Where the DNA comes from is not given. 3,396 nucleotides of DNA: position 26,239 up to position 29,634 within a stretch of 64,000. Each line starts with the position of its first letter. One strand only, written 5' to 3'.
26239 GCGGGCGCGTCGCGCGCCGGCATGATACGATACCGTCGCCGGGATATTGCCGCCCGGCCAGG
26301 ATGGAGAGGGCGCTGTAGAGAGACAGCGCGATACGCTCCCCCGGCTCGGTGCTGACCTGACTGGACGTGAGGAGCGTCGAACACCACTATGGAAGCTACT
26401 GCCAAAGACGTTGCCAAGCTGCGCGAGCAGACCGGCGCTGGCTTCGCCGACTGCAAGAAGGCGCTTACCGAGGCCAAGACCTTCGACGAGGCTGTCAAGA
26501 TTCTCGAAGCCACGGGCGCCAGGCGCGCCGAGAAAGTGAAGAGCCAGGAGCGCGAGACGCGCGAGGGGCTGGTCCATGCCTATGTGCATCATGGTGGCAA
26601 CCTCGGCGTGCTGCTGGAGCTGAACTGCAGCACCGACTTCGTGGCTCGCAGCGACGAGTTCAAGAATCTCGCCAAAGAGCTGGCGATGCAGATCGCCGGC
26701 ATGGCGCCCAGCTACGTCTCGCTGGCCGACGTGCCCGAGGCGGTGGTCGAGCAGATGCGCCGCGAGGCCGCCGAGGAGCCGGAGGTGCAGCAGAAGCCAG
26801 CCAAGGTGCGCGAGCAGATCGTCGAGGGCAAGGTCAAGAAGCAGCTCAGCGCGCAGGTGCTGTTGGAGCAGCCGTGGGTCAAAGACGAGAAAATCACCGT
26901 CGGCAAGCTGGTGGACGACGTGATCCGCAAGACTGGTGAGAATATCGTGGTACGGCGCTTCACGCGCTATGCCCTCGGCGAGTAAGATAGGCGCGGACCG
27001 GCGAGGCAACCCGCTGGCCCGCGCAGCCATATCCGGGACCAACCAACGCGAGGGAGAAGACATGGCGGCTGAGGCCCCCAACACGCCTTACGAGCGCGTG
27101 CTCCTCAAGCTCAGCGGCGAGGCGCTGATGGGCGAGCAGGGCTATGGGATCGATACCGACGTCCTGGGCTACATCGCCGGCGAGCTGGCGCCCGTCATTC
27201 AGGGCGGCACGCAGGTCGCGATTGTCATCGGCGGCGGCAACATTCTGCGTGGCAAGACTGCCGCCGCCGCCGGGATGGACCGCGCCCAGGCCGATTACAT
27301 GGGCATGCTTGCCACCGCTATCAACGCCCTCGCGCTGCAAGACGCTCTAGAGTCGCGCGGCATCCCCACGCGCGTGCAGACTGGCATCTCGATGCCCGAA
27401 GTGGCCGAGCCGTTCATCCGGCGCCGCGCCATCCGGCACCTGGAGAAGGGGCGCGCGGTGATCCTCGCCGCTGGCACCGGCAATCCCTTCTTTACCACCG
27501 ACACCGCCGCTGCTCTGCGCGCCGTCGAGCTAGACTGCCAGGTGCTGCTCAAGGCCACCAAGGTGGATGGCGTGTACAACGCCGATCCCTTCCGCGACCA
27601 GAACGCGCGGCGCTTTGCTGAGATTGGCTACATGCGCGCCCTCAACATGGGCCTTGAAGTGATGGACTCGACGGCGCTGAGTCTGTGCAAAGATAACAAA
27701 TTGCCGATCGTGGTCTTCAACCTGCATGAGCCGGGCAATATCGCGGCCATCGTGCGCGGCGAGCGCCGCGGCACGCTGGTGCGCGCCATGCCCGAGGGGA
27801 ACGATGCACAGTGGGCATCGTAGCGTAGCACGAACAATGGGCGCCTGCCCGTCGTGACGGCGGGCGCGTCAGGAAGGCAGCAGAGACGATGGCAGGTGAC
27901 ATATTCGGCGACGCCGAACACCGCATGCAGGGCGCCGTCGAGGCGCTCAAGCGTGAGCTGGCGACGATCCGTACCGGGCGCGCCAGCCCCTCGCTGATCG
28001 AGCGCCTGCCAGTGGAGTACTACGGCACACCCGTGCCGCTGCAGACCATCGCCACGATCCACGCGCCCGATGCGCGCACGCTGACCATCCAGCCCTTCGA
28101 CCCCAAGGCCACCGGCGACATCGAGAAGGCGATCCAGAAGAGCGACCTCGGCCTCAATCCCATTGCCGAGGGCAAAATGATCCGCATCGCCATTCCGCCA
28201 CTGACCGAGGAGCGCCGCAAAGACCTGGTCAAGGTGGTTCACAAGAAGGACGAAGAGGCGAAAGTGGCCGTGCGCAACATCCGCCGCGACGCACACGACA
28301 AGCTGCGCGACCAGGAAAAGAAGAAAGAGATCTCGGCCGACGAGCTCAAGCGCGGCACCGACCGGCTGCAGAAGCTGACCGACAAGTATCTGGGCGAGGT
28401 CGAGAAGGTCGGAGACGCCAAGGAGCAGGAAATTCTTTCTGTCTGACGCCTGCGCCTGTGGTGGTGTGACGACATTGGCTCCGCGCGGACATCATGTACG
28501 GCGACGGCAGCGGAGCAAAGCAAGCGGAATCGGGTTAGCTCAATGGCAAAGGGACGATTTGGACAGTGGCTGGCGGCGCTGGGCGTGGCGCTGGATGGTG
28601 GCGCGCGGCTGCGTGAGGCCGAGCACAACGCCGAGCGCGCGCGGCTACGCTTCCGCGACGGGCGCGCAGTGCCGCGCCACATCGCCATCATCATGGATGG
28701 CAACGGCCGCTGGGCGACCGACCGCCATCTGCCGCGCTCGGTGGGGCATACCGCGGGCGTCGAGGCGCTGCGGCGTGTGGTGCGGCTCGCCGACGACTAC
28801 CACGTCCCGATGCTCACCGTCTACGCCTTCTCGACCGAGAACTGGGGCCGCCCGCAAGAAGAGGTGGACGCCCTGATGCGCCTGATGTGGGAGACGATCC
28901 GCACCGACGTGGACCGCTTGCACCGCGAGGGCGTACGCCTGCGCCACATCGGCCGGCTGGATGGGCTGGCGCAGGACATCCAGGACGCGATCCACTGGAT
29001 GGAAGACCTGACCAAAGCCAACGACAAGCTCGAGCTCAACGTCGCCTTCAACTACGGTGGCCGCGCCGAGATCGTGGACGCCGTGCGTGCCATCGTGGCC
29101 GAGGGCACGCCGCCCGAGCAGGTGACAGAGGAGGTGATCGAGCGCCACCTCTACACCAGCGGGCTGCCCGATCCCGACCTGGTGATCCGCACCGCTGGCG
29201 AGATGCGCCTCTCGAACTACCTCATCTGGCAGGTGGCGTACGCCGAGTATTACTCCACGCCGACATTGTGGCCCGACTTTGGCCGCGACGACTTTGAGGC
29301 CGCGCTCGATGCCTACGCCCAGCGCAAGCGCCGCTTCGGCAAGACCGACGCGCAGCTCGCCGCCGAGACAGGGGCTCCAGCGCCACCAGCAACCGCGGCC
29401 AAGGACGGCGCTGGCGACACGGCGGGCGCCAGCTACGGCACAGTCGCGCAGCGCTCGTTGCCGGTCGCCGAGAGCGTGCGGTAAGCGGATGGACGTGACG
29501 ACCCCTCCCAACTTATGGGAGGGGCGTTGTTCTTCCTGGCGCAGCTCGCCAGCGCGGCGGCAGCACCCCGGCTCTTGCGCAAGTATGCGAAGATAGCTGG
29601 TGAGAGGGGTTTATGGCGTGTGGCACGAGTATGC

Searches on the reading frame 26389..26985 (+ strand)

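Call 96: search_protein_families(library=pfam, proteins=[window:26389-26985:+], max_evalue=0.00001)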
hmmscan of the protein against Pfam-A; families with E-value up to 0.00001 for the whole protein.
window:26389-26985:+ (198 aa): 1 family
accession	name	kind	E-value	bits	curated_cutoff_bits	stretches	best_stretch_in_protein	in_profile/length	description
PF00889.24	EF_TS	-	8.2e-32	110.9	27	1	8-198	38-204/204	Elongation factor TS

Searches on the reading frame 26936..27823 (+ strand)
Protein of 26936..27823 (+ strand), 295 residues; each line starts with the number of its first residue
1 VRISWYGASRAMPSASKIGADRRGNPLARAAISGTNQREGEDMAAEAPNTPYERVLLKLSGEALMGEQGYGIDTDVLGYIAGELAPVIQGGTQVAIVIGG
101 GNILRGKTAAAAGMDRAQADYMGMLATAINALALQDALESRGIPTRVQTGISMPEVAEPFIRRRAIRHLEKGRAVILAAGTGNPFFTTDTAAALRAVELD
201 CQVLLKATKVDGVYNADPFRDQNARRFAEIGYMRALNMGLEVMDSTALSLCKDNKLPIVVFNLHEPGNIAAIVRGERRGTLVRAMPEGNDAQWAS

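Call 96: search_protein_families(library=pfam, proteins=[window:26936-27823:+], max_evalue=0.00001)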
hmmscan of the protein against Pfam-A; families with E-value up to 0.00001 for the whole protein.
window:26936-27823:+ (295 aa): 1 family
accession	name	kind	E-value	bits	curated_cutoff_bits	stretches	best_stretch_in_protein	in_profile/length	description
PF00696.33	AA_kinase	-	3.3e-31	109.3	24.9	1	54-262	2-234/234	Amino acid kinase family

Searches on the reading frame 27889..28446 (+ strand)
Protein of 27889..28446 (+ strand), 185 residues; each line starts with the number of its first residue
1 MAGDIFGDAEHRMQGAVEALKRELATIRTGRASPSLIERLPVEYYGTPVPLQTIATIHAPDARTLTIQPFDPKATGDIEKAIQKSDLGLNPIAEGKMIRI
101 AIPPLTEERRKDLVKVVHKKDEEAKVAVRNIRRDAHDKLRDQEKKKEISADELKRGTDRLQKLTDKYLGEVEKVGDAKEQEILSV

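Call 96: search_protein_families(library=pfam, proteins=[window:27889-28446:+], max_evalue=0.00001)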
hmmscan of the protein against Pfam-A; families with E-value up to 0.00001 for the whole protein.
window:27889-28446:+ (185 aa): 1 family
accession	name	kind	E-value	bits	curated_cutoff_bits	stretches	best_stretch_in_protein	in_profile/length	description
PF01765.24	RRF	-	1.8e-66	223.5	29.7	1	20-183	1-164/164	Ribosome recycling factor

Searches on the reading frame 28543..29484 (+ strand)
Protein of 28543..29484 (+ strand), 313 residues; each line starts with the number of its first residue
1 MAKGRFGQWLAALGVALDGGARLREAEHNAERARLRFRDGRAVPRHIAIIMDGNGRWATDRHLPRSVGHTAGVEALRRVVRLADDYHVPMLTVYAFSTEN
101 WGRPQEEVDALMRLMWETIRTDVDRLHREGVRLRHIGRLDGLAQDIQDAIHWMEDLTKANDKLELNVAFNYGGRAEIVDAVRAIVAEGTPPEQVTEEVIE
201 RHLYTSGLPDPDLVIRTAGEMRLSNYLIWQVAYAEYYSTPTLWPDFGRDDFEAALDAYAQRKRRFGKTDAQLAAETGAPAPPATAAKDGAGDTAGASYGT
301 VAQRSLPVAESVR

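Call 96: search_protein_families(library=pfam, proteins=[window:28543-29484:+], max_evalue=0.00001)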
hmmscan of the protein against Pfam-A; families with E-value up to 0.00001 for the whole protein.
window:28543-29484:+ (313 aa): 1 family
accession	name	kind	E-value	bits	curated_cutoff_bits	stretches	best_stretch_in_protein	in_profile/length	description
PF01255.24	Prenyltransf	-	5.7e-85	284.8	27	1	50-266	1-219/219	Putative undecaprenyl diphosphate synthase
